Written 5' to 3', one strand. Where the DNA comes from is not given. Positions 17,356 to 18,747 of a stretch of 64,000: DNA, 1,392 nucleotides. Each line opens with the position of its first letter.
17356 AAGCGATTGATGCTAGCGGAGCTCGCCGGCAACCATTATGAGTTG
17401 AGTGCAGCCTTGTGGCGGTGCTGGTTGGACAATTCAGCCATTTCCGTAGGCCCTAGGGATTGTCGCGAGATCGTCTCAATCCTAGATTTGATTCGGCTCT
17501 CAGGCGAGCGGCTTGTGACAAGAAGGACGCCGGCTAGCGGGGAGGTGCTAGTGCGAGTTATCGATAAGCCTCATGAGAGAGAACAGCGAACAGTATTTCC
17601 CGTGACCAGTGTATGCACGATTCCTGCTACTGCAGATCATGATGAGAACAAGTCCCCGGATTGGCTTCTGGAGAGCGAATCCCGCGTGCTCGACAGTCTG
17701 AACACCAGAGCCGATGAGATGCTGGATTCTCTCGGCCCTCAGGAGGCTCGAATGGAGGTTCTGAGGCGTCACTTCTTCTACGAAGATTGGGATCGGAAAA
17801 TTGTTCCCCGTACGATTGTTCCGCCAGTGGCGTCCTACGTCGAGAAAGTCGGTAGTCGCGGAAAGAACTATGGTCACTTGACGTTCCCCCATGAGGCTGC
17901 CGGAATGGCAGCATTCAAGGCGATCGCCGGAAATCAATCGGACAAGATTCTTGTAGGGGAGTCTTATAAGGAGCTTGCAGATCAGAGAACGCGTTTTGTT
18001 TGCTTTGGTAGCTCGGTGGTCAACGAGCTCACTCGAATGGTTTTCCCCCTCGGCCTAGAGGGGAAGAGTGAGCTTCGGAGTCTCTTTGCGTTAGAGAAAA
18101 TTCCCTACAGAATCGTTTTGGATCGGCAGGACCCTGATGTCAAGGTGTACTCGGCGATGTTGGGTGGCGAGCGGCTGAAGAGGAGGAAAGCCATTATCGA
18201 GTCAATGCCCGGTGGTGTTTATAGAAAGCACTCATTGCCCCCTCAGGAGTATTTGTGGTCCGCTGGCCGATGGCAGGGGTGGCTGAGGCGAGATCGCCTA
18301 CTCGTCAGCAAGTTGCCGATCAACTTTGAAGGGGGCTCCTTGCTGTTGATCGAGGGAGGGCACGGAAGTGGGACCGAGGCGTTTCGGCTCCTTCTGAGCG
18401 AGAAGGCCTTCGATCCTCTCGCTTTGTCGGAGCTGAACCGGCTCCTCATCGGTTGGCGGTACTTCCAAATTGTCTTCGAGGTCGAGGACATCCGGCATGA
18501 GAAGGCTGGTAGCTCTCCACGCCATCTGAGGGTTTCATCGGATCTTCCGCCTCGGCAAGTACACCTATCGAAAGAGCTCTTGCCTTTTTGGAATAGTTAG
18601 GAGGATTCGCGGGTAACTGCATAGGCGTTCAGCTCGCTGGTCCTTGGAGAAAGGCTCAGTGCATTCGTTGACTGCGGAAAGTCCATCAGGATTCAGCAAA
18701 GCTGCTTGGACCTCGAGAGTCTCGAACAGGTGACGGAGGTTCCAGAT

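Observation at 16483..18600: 705-aa fusion of a Gfo/Idh/MocA NAD-binding domain to an unrecognised, possibly SLOG/LOG-like, C-terminal domain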

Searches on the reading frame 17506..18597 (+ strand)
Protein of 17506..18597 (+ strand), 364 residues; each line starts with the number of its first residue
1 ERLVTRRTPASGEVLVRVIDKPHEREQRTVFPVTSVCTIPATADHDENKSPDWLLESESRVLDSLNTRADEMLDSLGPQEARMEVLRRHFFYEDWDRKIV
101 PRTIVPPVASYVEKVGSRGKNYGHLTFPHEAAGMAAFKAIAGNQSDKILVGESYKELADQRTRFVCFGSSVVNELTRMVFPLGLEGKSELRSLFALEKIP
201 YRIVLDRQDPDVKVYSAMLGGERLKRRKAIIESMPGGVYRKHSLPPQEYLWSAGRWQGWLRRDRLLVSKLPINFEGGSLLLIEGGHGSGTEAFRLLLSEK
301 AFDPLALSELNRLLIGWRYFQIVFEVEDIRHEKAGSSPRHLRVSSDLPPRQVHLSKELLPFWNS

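Call 13: find_homologous_proteins(query=window:17506-18597:+, max_evalue=0.01)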
Query window:17506-18597:+ (364 aa): 1 proteins with E <= 0.01 among 4349 candidates.
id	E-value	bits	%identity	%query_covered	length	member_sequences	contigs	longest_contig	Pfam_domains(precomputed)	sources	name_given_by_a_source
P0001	5.8e-243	824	100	100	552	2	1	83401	-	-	-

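Call 19: search_protein_representatives(protein=window:17506-18597:+)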
Query: 364 residues. Proteins with E-value up to 0.001 (for the whole library): 74; up to 1e-10: 44; up to 1e-30: 1. The best 74 are listed.
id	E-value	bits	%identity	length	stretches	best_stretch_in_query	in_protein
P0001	1.8e-243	823.6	100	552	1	1-364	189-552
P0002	1.9e-22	96.5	33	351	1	105-355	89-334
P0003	3.3e-22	95.7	38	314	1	162-352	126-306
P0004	6.6e-22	94.7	34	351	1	124-359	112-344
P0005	1.4e-21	93.7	32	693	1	126-359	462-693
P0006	7.2e-21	91.3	35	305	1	127-358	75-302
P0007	1.6e-20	90.1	35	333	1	127-359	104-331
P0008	2.2e-20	89.7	33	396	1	118-355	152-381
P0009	5.3e-18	81.9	37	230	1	164-359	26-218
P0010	6.7e-18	81.5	31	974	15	198-249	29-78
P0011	6.8e-18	81.5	32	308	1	104-352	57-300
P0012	6.8e-18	81.5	51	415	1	258-350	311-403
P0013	1.5e-17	80.4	35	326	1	161-358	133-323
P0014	1.6e-17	80.3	33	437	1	125-358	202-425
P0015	6.8e-17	78.2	31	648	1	101-354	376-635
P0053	1.7e-07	47.4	39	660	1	256-352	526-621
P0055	2.5e-06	43.5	30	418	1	122-342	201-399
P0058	5.3e-06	42.4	34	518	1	260-360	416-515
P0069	4.5e-04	36.1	24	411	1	99-336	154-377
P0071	5.4e-04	35.8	35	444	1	257-352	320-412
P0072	5.5e-04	35.8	39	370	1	164-334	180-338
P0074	7.0e-04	35.4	39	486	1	257-344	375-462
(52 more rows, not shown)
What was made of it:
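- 74 representatives at E<=1e-3 and 44 at <=1e-10 in an exhaustive search (call 19). The family has a patchy, rare distribution (call 19).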

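Call 24: search_protein_families(library=pfam, proteins=[P0008, P0012, P0014, P0055, P0058, P0069, P0071, P0074, P0072, P0010], max_evalue=0.01)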
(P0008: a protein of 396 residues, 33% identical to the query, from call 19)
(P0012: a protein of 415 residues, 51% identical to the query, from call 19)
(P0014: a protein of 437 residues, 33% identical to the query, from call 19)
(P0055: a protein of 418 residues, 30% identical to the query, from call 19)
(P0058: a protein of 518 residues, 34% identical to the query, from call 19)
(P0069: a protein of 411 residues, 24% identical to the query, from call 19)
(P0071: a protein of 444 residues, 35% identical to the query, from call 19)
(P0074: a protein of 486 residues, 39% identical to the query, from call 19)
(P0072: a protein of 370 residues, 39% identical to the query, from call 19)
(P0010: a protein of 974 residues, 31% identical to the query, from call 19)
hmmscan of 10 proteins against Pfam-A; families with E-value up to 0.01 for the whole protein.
P0008 (396 aa): 0 families

P0012 (415 aa): 0 families

P0014 (437 aa): 0 families

P0055 (418 aa): 1 family
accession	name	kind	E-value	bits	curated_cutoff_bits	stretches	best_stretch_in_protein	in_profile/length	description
PF00486.34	Trans_reg_C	-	3e-18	66.1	26.2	1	24-98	2-77/77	Transcriptional regulatory protein, C terminal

P0058 (518 aa): 3 families
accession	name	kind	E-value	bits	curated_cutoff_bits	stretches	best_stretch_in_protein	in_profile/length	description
PF12844.13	HTH_19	-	1e-07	32.2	30.2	1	85-132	1-46/64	Helix-turn-helix domain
PF13560.12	HTH_31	-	3e-05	24.7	27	1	85-125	3-44/64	Helix-turn-helix domain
PF01381.28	HTH_3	-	4.1e-05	24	23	1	88-120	1-33/55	Helix-turn-helix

P0069 (411 aa): 0 families

P0071 (444 aa): 2 families
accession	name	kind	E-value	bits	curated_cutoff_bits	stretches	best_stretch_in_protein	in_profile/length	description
PF10399.14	UCR_Fe-S_N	-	0.00049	19.9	24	1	112-142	6-35/41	Ubiquitinol-cytochrome C reductase Fe-S subunit TAT signal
PF13490.11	zf-HC2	-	0.0034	17.9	22.2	1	24-47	11-34/35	Putative zinc-finger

P0074 (486 aa): 3 families
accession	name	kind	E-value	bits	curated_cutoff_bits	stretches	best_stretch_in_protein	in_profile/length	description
PF13676.11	TIR_2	-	1.8e-20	74.1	28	1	15-128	1-106/122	TIR domain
PF01582.25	TIR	-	3.9e-14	53.3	21.3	1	14-106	3-95/179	TIR domain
PF10137.14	CAP12-PCTIR_TIR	-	0.00097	19.6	24.7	1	15-76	2-62/119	CAP12/Pycsar effector protein, TIR domain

P0072 (370 aa): 0 families

P0010 (974 aa): 3 families
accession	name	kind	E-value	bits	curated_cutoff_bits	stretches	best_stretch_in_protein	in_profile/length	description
PF22621.2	CurL-like_PKS_C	-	6.6e-05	23.2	27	0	99-122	30-53/64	CurL-like, PKS C-terminal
PF02559.22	CarD_TRCF_RID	-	0.00088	19.7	23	0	355-369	11-25/57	CarD-like/TRCF RID domain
PF03895.21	YadA_anchor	-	0.0012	19.3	22.7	0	468-487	1-20/60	YadA-like membrane anchor domain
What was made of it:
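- On SLOG/LOG superfamily: One TIR fusion (call 24).
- Pfam sees a Tat-signal model in P0071 next to an anti-sigma zinc finger (call 24).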

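Call 30: find_homologous_proteins(query=A3, max_evalue=0.001)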
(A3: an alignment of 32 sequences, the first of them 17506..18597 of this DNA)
Query A3 (32 sequences) (364 aa, profile of the alignment): 3 proteins with E <= 0.001 among 8000 candidates.
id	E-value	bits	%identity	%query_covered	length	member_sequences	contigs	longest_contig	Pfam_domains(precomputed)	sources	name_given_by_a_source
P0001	3.6e-81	291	100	100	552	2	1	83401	-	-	-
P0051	3.2e-66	242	25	79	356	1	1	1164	-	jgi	jgi:hypothetical protein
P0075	4.0e-59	219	25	83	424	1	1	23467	-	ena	-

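Call 31: search_solved_structures(query=A3, max_evalue=10, show_alignments=2)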
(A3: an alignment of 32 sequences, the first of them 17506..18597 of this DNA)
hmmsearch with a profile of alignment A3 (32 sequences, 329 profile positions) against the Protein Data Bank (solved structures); distinct sequences matched with E-value up to 10: 6.
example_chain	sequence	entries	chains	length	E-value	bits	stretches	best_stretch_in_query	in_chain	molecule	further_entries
9phh_A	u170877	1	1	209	0.011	18.2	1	29-159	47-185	Tubulin polyglutamylase TTLL5, Isoform 6 of X-linked retinitis pigmentosa GTPase regulator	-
7d1i_A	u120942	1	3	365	0.025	17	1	101-164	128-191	UDP-N-acetylglucosamine--N-acetylmuramyl-(pentapeptide) pyrophosphoryl-undecaprenol N-acet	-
9skh_A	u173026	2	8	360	0.38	13.1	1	232-285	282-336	2,4-diacetylphloroglucinol biosynthesis protein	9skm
4cja_A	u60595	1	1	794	1.1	11.7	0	241-309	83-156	BURRH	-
4cj9_A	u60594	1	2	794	1.1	11.6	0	241-309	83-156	BURRH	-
4k2n_A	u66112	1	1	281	1.4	11.2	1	117-156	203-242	Enoyl-CoA hydratase/carnithine racemase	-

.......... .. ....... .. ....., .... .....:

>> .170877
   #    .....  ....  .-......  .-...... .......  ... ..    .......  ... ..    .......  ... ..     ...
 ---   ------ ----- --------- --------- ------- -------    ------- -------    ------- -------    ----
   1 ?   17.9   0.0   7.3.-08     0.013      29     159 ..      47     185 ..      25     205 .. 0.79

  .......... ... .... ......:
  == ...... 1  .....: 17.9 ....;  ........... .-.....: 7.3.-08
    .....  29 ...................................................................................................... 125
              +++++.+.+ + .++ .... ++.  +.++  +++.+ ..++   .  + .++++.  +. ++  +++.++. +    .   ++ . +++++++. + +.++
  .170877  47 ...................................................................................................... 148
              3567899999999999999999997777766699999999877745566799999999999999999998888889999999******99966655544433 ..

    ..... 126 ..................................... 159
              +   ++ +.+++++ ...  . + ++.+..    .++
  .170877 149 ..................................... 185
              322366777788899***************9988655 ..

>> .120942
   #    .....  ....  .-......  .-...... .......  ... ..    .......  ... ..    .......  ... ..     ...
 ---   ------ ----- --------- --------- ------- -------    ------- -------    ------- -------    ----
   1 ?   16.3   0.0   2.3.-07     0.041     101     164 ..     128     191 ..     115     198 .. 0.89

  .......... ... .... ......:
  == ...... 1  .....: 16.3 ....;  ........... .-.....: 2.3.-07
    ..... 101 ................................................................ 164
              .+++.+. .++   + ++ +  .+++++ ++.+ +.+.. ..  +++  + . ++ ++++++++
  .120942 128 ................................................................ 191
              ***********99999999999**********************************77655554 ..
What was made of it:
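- Tried and rejected: The PDB sequence-profile search gave only implausible hits at E>=0.011 (call 31).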

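Call 33: find_related_loci(query=A3, collection=genome_contigs, flank=8000)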
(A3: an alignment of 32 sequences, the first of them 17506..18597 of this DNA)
Query A3 (364 aa) in genome_contigs; peptide patterns used: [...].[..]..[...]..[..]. (x = any residue, [..] = any of these).
116 stretches matched a pattern; 7 encode a relative of the query (tblastn E <= 1e-3); 7 distinct loci.
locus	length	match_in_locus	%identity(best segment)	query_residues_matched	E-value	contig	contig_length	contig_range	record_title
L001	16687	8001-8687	31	116-349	1e-22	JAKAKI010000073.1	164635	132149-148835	MAG: bacterium isolate WY4.bin59 NODE_69_length_164635_cov_6.595266, whole genome shotgun sequence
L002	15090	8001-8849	28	61-355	8e-22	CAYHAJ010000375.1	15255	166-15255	MAG TPA_asm: uncultured Pirellulales bacterium isolate ERP119294_co2_505 genome assembly, contig: k141_1504961, whole ge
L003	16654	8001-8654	31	127-349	2e-21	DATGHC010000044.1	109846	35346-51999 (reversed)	MAG TPA_asm: Candidatus Acidiferrales bacterium isolate SMAG_U9770 k141_2046110, whole genome shotgun sequence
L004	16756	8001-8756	28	86-349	1e-20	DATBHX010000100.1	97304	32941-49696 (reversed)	MAG TPA_asm: Candidatus Angelobacter sp. isolate SMAG_U3879 k141_725914, whole genome shotgun sequence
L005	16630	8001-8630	31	116-326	7e-20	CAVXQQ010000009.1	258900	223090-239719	MAG: Bryobacterales bacterium isolate MFD01872.bin.2.86 genome assembly, contig: contig_134785, whole genome shotgun seq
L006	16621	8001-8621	33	125-327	6e-19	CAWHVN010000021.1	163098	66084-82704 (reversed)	MAG: uncultured Acidobacteriaceae bacterium isolate MFD04492.bin.2.12 genome assembly, contig: contig_43390, whole genom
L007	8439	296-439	50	259-302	4e-8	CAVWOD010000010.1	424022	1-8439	MAG: uncultured Acidobacteriota bacterium isolate MFD09286.bin.2.15 genome assembly, contig: contig_44389, whole genome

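Call 34: find_encoding_contigs(protein=P0075, flank=8000, max_places=4)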
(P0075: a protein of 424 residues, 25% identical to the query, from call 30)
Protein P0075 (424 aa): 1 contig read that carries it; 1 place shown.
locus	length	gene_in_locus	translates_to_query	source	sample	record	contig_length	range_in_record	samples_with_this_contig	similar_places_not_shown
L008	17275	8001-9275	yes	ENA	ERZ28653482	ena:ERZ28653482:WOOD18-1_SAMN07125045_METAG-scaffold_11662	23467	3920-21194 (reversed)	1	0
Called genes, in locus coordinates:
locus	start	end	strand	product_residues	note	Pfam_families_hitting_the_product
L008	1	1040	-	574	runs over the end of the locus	PF00239:Resolvase, PF07508:Recombinase (weak)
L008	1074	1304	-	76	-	-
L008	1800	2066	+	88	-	-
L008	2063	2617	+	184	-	-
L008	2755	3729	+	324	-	PF01807:Zn_ribbon_DnaG (weak), PF13155:Toprim_2 (weak)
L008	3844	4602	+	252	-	PF04542:Sigma70_r2, PF08281:Sigma70_r4_2, PF04545:Sigma70_r4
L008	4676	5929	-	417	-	-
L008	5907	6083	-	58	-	-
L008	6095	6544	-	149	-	-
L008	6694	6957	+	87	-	PF13443:HTH_26 (faint), PF13744:HTH_37 (weak), PF13560:HTH_31, PF12844:HTH_19, PF01381:HTH_3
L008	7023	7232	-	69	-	-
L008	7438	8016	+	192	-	-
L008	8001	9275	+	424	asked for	-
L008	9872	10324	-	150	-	-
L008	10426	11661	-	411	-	-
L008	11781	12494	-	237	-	PF13814:Replic_Relax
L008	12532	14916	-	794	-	PF26449:DUF8128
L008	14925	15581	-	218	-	-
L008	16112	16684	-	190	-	-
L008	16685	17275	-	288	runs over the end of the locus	-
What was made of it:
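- P0075 sits in an ICE-like element (call 34).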

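Call 41: predict_structure(alignment_id=A3)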
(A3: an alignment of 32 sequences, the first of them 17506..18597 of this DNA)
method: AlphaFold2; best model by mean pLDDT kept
length: 364 residues; sequences in the alignment: 32
mean_pLDDT: 84.6   pTM: 0.83
mean pLDDT of the five models: 84.6, 82.7, 82.4, 82.1, 81.1
residues with pLDDT >= 90: 230; 70-90: 74; 50-70: 15; < 50: 45
segments of 3 or more residues with pLDDT < 50: 1-9, 11-46
pLDDT, mean of each block of 10 residues (from residue 1): 41 42 33 38 49 76 91 93 96 88 90 87 86 95 84 78 95 93 71 93 93 95 96 91 91 96 98 95 97 98 98 97 98 97 98 96 70
secondary structure, 60 per line:
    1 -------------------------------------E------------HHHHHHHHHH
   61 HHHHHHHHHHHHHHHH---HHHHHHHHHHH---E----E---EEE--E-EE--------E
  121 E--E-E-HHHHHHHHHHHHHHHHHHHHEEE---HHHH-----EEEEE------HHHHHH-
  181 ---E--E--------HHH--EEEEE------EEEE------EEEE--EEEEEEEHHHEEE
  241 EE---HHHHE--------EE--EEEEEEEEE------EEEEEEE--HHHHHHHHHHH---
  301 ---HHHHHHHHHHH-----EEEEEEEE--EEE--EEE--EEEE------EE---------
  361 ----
elements in order: H51-76 H80-90 E103-105 H128-147 E148-150 H154-157 E163-167 H174-179 E201-205 E212-215 E222-225 E228-234 E238-242 H246-249 E263-271 E278-284 H287-297 H304-314 E320-327 E330-332 E335-337 E340-343
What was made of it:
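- On SLOG/LOG superfamily: The predicted topology has a beta-meander insert and few helices (call 41).
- AF2 pLDDT 84.6, pTM 0.83 (call 41). The predicted topology has a large beta-meander insert and too few helices for a 3-layer Rossmannoid sandwich (call 41).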

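Call 42: search_protein_families(library=pfam, proteins=[L001:8732-9448:+, L003:8714-9400:+, L006:6900-8765:+, L008:7438-8013:+, P0015, P0053, L001:6630-7538:+, L001:9669-11462:+], max_evalue=0.01)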
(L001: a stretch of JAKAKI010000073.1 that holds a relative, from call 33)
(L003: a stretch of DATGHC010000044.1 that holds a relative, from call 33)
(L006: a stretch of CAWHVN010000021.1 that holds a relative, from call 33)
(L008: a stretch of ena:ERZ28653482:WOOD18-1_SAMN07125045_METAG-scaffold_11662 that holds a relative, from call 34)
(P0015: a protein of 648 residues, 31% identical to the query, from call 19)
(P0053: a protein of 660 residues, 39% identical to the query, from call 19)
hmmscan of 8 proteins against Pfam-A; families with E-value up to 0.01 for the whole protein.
L001:8732-9448:+ (239 aa): 2 families
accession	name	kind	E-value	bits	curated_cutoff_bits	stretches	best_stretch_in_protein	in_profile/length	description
PF00702.32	Hydrolase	-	3.2e-18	67.2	26.4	1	13-193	4-191/191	haloacid dehalogenase-like hydrolase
PF13419.12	HAD_2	-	5.6e-16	59.6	23.8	1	15-199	3-178/178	Haloacid dehalogenase-like hydrolase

L003:8714-9400:+ (229 aa): 2 families
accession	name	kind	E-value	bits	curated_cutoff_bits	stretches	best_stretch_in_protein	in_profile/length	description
PF13419.12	HAD_2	-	5e-15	56.5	23.8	1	10-194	3-178/178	Haloacid dehalogenase-like hydrolase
PF00702.32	Hydrolase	-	5.6e-14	53.4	26.4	1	7-188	3-191/191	haloacid dehalogenase-like hydrolase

L006:6900-8765:+ (622 aa): 4 families
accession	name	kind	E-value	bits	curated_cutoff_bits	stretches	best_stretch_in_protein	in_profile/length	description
PF13671.12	AAA_33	-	1.8e-12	48.2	27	1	22-149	1-125/143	AAA domain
PF13238.12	AAA_18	-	0.0014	19.5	29.4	1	23-144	1-113/128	AAA domain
PF13191.12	AAA_16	-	0.0058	17.6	32.6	0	18-41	22-45/167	AAA ATPase domain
PF20720.3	nSTAND3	-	0.0065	16.6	27.2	0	11-44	8-41/155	Novel STAND NTPase 3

L008:7438-8013:+ (192 aa): 1 family
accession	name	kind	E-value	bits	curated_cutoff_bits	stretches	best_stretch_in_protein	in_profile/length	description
PF04542.20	Sigma70_r2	-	0.00029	21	24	1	36-97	7-68/71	Sigma-70 region 2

P0015 (648 aa): 1 family
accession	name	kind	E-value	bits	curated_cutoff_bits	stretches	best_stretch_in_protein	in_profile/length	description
PF01048.26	PNP_UDP_1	-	2.2e-12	47.3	25.1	1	43-279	3-225/233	Phosphorylase superfamily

P0053 (660 aa): 1 family
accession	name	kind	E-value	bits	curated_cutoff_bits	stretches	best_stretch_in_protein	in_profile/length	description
PF01048.26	PNP_UDP_1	-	7.8e-15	55.4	25.1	1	7-265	2-223/233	Phosphorylase superfamily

L001:6630-7538:+ (303 aa): 0 families

L001:9669-11462:+ (598 aa): 1 family
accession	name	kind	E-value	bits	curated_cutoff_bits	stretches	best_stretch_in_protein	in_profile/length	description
PF10592.14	AIPR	-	1.2e-35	124.1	25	1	263-442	1-205/308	AIPR protein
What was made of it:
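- Closest known: Single-pass membrane regulators. Same: Some family members have exactly this layout, with the module in the sensor position (P0071, P0075, P0055; calls 24, 34, 42).
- An AAA_33 fusion (call 42). P0075 follows a sigma-70-like gene (calls 34, 42).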

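Call 45: fold_search(model_id=the predicted structure, library=pdb)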
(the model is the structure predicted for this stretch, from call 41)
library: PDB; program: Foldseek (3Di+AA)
matches with E <= 10: 243; with E <= 0.001: 0
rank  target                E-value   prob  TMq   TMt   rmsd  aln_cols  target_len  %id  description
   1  9fmt_D                1.5e-02  0.77  0.26  0.16  12.8       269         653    9  Cryo-EM structure of the BcsB hexameric crown from the E. coli cellulose secretion macrocomplex (released 2024-10-16)
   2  6yg8_B                2.3e-02  0.77  0.27  0.16  12.6       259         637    8  Cryo-EM structure of a BcsB pentamer in the context of an assembled Bcs macrocomplex (released 2021-02-24)
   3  7l2z_D                2.8e-02  0.57  0.26  0.16  11.4       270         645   11  Bacterial cellulose synthase BcsB hexamer (released 2021-03-24)
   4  6yg8_D                2.9e-02  0.69  0.26  0.16  11.0       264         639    9  Cryo-EM structure of a BcsB pentamer in the context of an assembled Bcs macrocomplex (released 2021-02-24)
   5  9fmt_A                4.2e-02  0.54  0.25  0.15  11.4       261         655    9  Cryo-EM structure of the BcsB hexameric crown from the E. coli cellulose secretion macrocomplex (released 2024-10-16)
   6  7l2z_B                4.7e-02  0.47  0.26  0.16  11.4       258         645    9  Bacterial cellulose synthase BcsB hexamer (released 2021-03-24)
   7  9fmt_B                5.7e-02  0.47  0.26  0.16  11.2       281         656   10  Cryo-EM structure of the BcsB hexameric crown from the E. coli cellulose secretion macrocomplex (released 2024-10-16)
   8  9fmt_E                6.0e-02  0.60  0.26  0.16  11.1       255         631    9  Cryo-EM structure of the BcsB hexameric crown from the E. coli cellulose secretion macrocomplex (released 2024-10-16)
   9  9fmt_F                6.0e-02  0.54  0.26  0.15  10.9       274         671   11  Cryo-EM structure of the BcsB hexameric crown from the E. coli cellulose secretion macrocomplex (released 2024-10-16)
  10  7l2z_E                7.6e-02  0.28  0.22  0.13  11.3       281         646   10  Bacterial cellulose synthase BcsB hexamer (released 2021-03-24)
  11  9b8i                  9.1e-02  0.44  0.27  0.15  10.2       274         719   10  Cryo-EM structure of the E. coli cellulose synthase BcsB-BcsC fusion protein (released 2025-02-19)
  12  7l2z_C                9.6e-02  0.30  0.23  0.14  11.8       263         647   10  Bacterial cellulose synthase BcsB hexamer (released 2021-03-24)
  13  8k2d_CE               1.2e-01  0.09  0.13  0.24  17.6       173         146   11  Cryo-EM structure of the yeast 80S ribosome with tigecycline, eEF2, Stm1 and eIF5A (released 2024-07-10)
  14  8t2x_eI               1.5e-01  0.08  0.12  0.22  17.7       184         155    9  Hypomethylated yeast 80S bound with cycloheximide, P-site tRNA, A-site tRNA, messenger RNA and eIF5A, PRE (released 2024-12-11)
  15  3abi_A                1.5e-01  0.03  0.11  0.11  16.1       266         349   13  Crystal Structure of L-Lysine Dehydrogenase from Hyperthermophilic Archaeon Pyrococcus horikoshii (released 2009-12-29)
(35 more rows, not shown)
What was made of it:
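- Closest known: BcsB, periplasmic subunit of bacterial cellulose synthase. Same: It is the best, though non-significant, structural neighbour of the module (E 0.015, probability 0.77; call 45).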

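Call 47: find_related_loci(query=A3, collection=metagenome_contigs, flank=7000)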
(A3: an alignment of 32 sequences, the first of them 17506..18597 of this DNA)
Query A3 (364 aa) in metagenome_contigs; peptide patterns used: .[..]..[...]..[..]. (x = any residue, [..] = any of these).
365 stretches matched a pattern; 17 encode a relative of the query (tblastn E <= 1e-3); 17 distinct loci.
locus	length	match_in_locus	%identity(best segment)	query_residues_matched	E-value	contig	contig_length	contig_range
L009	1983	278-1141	31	52-352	3e-30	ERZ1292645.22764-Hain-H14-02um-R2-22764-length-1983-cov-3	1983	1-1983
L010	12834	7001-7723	32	104-349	1e-25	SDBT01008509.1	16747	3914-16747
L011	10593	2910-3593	33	118-355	4e-23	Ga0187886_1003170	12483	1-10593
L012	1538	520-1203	31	118-355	4e-23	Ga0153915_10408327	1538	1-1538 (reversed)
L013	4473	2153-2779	32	125-349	9e-23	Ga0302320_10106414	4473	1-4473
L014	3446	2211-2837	32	125-349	8e-23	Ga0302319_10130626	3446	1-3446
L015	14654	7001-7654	31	127-349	3e-21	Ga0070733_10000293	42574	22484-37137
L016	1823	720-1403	31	118-355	9e-21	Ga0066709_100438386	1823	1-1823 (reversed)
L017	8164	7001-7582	32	165-359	2e-20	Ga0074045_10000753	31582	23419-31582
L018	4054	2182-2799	31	127-350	3e-20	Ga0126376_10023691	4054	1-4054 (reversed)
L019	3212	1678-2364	31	102-350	9e-20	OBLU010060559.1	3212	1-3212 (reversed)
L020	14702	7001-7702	29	112-349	2e-19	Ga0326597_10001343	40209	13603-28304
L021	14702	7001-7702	29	112-349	2e-19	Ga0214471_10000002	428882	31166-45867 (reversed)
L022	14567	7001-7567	33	162-354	2e-19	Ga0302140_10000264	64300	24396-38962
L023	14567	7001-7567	33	162-354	2e-19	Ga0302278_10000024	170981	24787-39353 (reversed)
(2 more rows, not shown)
